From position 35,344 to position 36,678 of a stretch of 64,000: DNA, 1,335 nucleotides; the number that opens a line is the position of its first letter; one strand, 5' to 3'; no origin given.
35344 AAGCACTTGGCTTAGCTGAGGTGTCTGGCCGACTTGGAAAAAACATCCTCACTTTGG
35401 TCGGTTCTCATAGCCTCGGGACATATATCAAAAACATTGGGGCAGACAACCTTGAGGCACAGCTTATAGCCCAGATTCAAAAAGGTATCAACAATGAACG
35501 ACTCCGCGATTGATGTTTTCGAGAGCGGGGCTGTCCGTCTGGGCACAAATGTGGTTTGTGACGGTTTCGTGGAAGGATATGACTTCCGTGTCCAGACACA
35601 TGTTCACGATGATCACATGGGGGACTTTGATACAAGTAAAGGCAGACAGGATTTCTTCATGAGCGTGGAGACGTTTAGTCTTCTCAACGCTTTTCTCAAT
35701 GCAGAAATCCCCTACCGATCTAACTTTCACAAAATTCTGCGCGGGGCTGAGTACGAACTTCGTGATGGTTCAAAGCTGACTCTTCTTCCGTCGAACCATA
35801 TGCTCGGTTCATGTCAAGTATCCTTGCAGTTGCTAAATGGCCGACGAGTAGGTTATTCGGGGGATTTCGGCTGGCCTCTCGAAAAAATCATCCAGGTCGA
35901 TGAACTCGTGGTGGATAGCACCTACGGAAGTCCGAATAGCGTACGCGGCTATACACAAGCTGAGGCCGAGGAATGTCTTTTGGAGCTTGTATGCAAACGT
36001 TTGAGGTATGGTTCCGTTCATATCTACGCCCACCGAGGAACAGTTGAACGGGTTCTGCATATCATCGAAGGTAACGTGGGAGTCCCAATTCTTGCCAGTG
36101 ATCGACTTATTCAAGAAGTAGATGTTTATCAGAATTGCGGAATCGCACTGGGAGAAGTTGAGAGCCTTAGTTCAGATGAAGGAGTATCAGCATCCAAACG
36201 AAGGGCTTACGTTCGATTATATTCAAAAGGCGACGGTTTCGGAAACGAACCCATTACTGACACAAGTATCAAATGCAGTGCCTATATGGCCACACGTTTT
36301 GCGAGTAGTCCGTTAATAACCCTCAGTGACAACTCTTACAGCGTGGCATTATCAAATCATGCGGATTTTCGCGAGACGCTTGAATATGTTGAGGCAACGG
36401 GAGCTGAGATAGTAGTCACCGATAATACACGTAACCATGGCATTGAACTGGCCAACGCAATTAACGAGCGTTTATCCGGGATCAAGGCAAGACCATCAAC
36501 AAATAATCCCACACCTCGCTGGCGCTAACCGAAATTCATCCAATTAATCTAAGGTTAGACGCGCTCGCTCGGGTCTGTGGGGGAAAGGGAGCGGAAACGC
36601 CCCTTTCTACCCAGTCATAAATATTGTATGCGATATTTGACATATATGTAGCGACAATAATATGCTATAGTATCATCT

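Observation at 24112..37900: Accessory island between uvrA and glyA: an IS graveyard followed by the candidate defence operon and an AT-rich tail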

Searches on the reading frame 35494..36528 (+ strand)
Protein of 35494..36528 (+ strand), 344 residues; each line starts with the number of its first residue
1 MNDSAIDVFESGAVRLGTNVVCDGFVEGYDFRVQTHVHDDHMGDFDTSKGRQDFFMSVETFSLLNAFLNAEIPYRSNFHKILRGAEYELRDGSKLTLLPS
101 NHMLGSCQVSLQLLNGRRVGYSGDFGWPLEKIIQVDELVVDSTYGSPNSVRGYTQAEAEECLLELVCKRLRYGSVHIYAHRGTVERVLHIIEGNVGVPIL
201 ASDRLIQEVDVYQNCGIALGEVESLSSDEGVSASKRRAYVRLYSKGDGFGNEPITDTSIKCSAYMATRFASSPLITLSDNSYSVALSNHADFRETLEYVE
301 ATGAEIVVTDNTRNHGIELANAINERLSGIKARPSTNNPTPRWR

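Call 3: search_protein_families(library=pfam, proteins=[window:35494-36528:+], max_evalue=0.01)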
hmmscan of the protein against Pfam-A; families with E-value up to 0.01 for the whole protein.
window:35494-36528:+ (344 aa): 1 family
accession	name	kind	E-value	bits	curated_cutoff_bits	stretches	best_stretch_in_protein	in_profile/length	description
PF12706.13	Lactamase_B_2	-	3.9e-06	27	27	1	33-150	35-172/200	Beta-lactamase superfamily domain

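Call 5: search_protein_families(library=padloc, proteins=[window:35494-36528:+], max_evalue=0.01)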
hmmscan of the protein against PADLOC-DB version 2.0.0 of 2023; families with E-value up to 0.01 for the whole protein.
window:35494-36528:+ (344 aa): 0 families

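Call 6: search_protein_families(library=ncbifam, proteins=[window:35494-36528:+], max_evalue=0.01)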
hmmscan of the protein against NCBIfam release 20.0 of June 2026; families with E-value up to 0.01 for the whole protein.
window:35494-36528:+ (344 aa): 2 families
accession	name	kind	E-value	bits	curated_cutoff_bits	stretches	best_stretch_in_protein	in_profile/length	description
TIGR04122.1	Xnuc_lig_assoc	equivalog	1.2e-15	57.1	325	1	33-333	28-317/326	ligase-associated DNA damage response exonuclease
TIGR03675.1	arCOG00543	equivalog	1.8e-05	23.2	580.2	1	94-179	315-409/631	beta-CASP ribonuclease aCPSF1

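Call 74: search_protein_families(library=phrogs, proteins=[window:35494-36528:+], max_evalue=0.01)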
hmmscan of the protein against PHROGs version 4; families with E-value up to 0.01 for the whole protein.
window:35494-36528:+ (344 aa): 0 families

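Call 100: search_protein_representatives(protein=window:35494-36528:+)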
Query: 344 residues. Proteins with E-value up to 0.001 (for the whole library): 534; up to 1e-10: 319; up to 1e-30: 146. The best 150 are listed.
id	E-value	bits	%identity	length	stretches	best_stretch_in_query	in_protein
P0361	4.3e-127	440.2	59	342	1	1-342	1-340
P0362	2.5e-92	325.9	50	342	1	5-343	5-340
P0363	4.9e-92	325.0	49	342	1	1-343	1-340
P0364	3.1e-87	309.2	49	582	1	2-338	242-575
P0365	3.4e-85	302.5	63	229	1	4-222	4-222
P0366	1.9e-84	300.0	49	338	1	6-343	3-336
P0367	1.6e-81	290.4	45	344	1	5-343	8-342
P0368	2.0e-81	290.1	48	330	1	6-343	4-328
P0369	1.1e-80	287.6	46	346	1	6-335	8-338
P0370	1.3e-80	287.4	48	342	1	5-343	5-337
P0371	1.2e-78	281.0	48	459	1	5-337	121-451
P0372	5.5e-78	278.8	69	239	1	16-196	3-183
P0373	1.0e-77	277.9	50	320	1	16-339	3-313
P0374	2.5e-77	276.6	45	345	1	5-344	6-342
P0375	3.1e-77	276.3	45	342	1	5-343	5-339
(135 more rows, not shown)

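Call 107: search_dna_similar(query=window:35494-36528:+, collection=plasmids, mode=protein, max_evalue=1e-10, max_rows=15)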
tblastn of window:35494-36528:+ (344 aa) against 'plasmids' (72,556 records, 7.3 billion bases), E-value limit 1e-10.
No match.

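Call 108: search_dna_similar(query=window:35494-36528:+, collection=phages, mode=protein, max_evalue=1e-10, max_rows=10)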
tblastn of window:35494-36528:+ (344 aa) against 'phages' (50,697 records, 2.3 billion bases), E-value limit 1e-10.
No match.
